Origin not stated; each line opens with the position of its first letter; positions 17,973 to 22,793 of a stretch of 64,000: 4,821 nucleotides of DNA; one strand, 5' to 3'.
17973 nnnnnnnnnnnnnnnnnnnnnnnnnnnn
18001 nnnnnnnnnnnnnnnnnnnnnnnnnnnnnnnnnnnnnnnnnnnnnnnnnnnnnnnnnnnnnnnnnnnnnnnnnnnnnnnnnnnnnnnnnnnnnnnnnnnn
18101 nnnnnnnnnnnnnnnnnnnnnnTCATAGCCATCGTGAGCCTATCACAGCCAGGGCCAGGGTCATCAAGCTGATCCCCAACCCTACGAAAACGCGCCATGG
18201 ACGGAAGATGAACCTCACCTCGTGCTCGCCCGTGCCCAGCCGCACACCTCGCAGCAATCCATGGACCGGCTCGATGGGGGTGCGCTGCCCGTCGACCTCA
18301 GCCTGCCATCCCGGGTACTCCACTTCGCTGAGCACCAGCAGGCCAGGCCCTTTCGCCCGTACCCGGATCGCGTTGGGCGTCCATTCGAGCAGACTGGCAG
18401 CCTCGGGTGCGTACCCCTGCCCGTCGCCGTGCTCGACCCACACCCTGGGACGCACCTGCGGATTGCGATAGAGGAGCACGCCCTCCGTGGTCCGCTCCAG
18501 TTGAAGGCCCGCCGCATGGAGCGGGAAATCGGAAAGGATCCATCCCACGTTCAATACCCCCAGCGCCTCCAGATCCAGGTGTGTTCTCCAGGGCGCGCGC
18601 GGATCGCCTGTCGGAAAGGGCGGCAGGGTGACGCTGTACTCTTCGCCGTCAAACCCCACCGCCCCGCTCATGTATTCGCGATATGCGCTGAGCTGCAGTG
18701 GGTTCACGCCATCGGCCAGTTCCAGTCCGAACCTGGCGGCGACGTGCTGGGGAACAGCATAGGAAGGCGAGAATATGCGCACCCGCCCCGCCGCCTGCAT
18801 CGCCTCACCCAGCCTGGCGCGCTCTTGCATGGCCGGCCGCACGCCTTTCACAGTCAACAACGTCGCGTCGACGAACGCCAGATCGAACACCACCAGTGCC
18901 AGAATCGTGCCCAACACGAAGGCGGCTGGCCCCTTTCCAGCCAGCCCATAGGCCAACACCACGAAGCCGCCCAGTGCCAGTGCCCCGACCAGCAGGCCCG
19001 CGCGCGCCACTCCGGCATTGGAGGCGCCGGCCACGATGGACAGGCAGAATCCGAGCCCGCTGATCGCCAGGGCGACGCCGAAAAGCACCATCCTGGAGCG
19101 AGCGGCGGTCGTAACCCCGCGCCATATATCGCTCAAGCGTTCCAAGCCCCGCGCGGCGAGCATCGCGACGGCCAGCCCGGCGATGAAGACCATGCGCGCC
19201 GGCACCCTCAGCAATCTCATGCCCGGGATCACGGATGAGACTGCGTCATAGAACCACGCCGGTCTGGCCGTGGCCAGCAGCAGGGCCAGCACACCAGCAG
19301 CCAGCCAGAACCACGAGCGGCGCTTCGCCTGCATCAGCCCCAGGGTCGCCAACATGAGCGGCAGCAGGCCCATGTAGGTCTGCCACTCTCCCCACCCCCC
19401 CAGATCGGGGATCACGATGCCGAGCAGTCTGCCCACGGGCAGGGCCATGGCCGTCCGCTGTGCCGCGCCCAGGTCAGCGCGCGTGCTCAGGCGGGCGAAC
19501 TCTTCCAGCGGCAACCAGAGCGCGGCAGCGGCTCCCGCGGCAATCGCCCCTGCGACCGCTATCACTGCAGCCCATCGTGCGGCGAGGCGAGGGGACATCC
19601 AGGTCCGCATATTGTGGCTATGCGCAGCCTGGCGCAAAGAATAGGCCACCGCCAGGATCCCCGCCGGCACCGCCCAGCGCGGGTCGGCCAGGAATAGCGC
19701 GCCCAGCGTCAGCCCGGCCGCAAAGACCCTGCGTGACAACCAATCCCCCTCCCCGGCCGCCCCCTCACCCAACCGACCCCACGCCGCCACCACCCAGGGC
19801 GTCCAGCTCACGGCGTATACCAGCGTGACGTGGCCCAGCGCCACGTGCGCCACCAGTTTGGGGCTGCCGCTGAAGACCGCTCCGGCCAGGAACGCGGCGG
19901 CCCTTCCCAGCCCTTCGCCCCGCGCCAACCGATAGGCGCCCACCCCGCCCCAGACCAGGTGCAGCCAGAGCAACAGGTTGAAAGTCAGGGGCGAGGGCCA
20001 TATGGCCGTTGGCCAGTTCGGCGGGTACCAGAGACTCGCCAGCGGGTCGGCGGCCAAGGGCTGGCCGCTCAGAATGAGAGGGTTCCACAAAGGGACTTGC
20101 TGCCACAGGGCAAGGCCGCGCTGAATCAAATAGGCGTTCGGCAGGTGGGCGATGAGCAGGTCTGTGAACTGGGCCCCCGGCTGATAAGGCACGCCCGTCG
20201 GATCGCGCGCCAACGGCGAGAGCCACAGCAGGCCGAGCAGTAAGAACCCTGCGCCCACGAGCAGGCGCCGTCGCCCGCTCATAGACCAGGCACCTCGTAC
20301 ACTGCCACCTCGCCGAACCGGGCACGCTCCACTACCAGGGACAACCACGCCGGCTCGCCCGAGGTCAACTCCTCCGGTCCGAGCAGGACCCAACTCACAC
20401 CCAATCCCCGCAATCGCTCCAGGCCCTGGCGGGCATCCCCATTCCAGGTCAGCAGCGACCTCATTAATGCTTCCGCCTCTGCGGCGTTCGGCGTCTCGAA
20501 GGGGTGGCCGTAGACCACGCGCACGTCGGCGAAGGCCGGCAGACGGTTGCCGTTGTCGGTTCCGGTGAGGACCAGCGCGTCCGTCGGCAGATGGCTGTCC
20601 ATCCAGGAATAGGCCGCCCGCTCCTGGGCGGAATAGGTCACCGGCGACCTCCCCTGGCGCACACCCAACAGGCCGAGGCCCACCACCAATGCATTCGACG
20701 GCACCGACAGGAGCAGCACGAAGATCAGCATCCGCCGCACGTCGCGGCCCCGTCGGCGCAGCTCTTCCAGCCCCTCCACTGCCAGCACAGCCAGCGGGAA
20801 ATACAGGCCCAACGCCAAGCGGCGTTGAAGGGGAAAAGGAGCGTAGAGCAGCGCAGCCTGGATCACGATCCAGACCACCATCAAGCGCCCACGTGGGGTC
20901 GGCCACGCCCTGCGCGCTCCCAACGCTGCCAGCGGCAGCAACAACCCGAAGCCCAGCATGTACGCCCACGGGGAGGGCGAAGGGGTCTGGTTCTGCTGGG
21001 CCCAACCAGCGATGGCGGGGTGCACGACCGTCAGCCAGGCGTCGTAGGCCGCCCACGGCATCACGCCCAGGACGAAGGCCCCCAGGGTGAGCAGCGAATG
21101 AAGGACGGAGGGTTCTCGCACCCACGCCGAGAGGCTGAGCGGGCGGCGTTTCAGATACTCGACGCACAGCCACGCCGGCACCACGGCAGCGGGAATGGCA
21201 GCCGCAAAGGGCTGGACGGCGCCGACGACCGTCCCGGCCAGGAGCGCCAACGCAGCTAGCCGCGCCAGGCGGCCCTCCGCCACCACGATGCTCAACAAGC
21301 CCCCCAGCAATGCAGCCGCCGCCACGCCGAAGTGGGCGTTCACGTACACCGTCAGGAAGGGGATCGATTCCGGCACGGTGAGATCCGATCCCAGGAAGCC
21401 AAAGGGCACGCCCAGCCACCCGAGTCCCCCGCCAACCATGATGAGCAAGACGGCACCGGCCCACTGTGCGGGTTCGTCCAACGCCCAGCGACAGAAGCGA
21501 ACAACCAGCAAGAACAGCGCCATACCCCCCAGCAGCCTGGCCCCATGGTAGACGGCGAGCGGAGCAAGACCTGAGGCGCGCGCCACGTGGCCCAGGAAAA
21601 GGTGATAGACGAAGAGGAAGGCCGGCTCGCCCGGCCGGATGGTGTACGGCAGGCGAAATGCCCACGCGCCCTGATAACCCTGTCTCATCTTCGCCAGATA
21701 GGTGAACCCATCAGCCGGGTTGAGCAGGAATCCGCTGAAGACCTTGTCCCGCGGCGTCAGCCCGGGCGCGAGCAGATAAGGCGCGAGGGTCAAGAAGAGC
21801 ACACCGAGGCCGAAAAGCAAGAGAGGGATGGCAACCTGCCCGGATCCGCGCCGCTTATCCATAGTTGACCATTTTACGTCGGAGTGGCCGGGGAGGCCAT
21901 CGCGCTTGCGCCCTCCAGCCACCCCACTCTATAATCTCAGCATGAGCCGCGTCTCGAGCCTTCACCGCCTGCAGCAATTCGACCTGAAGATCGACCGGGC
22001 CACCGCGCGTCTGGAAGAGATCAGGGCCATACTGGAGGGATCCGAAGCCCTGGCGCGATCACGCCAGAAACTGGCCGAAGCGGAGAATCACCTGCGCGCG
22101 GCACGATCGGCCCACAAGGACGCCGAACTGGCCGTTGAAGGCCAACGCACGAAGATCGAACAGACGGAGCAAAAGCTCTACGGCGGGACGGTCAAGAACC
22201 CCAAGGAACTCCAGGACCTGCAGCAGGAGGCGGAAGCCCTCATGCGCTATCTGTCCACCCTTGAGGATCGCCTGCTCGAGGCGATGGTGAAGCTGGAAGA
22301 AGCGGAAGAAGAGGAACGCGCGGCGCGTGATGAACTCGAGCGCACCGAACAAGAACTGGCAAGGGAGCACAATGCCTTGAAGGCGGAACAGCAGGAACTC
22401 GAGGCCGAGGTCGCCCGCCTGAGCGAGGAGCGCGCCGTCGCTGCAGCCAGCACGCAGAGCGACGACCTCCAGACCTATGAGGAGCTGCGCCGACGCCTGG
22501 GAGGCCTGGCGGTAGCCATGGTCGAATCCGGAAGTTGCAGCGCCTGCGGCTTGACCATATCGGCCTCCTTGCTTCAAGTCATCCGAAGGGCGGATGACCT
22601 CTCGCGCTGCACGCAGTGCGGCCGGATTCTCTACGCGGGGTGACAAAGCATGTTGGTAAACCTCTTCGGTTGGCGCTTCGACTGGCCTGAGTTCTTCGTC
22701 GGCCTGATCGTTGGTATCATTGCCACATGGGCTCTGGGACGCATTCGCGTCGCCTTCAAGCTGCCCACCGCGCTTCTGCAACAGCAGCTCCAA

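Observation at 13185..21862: Five translationally coupled polytopic membrane proteins containing a tandemly duplicated two-gene module (unassigned GT-C-like protein + YfhO)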

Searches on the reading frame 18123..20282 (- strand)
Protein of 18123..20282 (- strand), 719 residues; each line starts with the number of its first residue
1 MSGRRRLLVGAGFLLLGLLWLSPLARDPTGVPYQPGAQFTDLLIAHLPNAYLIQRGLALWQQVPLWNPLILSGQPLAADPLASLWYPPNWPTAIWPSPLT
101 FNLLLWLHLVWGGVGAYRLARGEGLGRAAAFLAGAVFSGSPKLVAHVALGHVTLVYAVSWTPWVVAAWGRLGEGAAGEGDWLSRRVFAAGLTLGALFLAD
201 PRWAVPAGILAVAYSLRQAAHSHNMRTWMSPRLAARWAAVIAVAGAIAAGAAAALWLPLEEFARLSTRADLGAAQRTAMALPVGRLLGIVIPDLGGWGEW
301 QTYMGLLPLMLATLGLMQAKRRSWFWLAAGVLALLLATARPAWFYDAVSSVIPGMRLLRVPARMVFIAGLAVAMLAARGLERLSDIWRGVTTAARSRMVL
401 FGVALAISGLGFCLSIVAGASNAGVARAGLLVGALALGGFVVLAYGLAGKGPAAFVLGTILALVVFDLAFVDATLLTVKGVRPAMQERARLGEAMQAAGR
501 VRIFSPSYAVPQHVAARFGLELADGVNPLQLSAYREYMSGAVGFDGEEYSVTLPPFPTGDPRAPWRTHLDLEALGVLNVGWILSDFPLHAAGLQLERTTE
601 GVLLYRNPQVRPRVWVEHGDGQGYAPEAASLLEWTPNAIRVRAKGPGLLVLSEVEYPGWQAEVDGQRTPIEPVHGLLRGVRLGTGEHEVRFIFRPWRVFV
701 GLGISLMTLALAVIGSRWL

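Call 8: search_protein_families(library=pfam, proteins=[window:18123-20282:-], max_evalue=0.1)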
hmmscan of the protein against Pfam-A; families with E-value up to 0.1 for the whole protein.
window:18123-20282:- (719 aa): 2 families
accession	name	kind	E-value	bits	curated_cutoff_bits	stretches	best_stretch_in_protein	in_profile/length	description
PF09586.16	YfhO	-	3.9e-10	39.2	28.5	2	644-705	774-835/835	Bacterial membrane protein YfhO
PF10907.13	DUF2749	-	0.058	13.9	25.5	0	239-269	7-37/72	Protein of unknown function (DUF2749)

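Call 9: search_protein_families(library=ncbifam, proteins=[window:18123-20282:-], max_evalue=0.1)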
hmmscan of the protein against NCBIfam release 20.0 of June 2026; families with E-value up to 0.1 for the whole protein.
window:18123-20282:- (719 aa): 3 families
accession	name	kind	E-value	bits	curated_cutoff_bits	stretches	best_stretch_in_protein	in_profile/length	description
NF047589.1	GlcsyltransPgfM1Strep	equivalog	0.0012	16.9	1400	1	657-713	892-948/955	glycosyltransferase PgfM1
NF047590.1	GlcsyltransPgfM2Strep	equivalog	0.0069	14.6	1500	1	644-715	805-876/884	glycosyltransferase PgfM2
NF009314.0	PRK12674.1-2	subfamily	0.078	12.7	102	0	362-414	8-58/116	Na+/H+ antiporter subunit G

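Call 58: list_cluster_members(proteins=[P0353, P0295, P0273, P0001, P0121, window:18123-20282:-, window:14264-16522:-])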
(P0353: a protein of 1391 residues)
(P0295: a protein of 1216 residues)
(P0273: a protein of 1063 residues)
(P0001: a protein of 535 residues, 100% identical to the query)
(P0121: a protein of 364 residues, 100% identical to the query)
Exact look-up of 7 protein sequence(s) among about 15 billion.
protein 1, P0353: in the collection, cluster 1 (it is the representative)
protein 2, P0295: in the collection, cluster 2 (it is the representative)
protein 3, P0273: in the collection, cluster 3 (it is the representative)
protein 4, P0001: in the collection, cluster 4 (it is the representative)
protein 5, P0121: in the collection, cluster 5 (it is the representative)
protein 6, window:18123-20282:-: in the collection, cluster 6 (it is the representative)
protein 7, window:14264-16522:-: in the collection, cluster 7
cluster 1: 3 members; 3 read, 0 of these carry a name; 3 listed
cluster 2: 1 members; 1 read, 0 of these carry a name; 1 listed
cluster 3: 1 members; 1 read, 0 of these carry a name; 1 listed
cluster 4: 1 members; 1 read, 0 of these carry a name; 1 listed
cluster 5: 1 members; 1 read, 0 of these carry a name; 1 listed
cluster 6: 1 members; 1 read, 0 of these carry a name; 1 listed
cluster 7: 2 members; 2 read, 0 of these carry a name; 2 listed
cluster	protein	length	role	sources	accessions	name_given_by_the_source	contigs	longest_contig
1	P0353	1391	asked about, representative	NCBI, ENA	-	-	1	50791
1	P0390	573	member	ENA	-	-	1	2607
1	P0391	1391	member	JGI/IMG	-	-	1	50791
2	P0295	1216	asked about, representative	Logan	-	-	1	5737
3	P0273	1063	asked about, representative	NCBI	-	-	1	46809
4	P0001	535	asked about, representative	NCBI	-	-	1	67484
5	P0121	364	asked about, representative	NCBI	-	-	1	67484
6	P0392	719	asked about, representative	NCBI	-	-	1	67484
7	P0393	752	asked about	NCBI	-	-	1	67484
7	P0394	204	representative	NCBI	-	-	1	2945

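Call 76: search_solved_structures(query=window:18123-20282:-, max_evalue=1)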
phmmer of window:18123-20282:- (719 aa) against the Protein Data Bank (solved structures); distinct sequences matched with E-value up to 1: 1.
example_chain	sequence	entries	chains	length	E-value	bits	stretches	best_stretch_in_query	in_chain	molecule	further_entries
1w9s_A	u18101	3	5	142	0.065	14.8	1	279-313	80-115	BH0236 PROTEIN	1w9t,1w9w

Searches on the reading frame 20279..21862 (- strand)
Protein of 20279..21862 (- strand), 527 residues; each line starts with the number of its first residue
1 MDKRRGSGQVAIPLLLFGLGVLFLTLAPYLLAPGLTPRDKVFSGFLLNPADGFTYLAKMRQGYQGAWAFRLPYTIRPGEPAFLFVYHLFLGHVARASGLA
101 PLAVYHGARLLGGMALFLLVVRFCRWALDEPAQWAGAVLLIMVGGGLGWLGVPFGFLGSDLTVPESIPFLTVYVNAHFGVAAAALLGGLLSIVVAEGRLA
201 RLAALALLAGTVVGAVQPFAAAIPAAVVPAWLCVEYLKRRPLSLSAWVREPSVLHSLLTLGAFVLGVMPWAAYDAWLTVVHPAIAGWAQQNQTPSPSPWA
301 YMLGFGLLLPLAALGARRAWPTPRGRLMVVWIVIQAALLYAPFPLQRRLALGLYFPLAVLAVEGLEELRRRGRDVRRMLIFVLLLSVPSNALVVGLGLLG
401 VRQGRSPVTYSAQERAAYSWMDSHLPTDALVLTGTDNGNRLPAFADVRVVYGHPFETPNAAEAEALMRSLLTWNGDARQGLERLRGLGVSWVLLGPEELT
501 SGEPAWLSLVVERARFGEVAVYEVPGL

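Call 8: search_protein_families(library=pfam, proteins=[window:20279-21862:-], max_evalue=0.1)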
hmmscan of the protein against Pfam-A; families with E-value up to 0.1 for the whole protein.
window:20279-21862:- (527 aa): 0 families

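Call 9: search_protein_families(library=ncbifam, proteins=[window:20279-21862:-], max_evalue=0.1)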
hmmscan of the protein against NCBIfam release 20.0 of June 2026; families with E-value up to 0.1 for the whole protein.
window:20279-21862:- (527 aa): 0 families

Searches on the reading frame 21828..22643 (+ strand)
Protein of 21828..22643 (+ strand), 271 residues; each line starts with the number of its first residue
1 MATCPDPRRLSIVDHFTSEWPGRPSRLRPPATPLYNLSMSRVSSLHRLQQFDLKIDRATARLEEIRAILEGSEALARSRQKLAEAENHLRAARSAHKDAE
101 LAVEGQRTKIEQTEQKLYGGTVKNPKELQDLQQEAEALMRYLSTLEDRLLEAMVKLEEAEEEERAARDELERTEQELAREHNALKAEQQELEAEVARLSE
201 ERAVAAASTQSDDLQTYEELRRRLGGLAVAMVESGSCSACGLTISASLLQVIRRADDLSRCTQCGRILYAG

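Call 11: search_protein_families(library=pfam, proteins=[window:21828-22643:+], max_evalue=0.01)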
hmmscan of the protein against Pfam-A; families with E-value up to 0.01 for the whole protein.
window:21828-22643:+ (271 aa): 3 families
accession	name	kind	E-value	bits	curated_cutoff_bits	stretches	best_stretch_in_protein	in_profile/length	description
PF24481.2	CT398_CC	-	8.3e-17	62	27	1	48-224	1-179/180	CT398-like coiled coil hairpin domain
PF02591.20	Zn_ribbon_9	-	5.9e-10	39.5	29.1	1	236-268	1-33/33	C4-type zinc ribbon domain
PF12795.12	MscS_porin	-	0.0064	16.6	34.4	1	46-117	113-188/238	Mechanosensitive ion channel porin domain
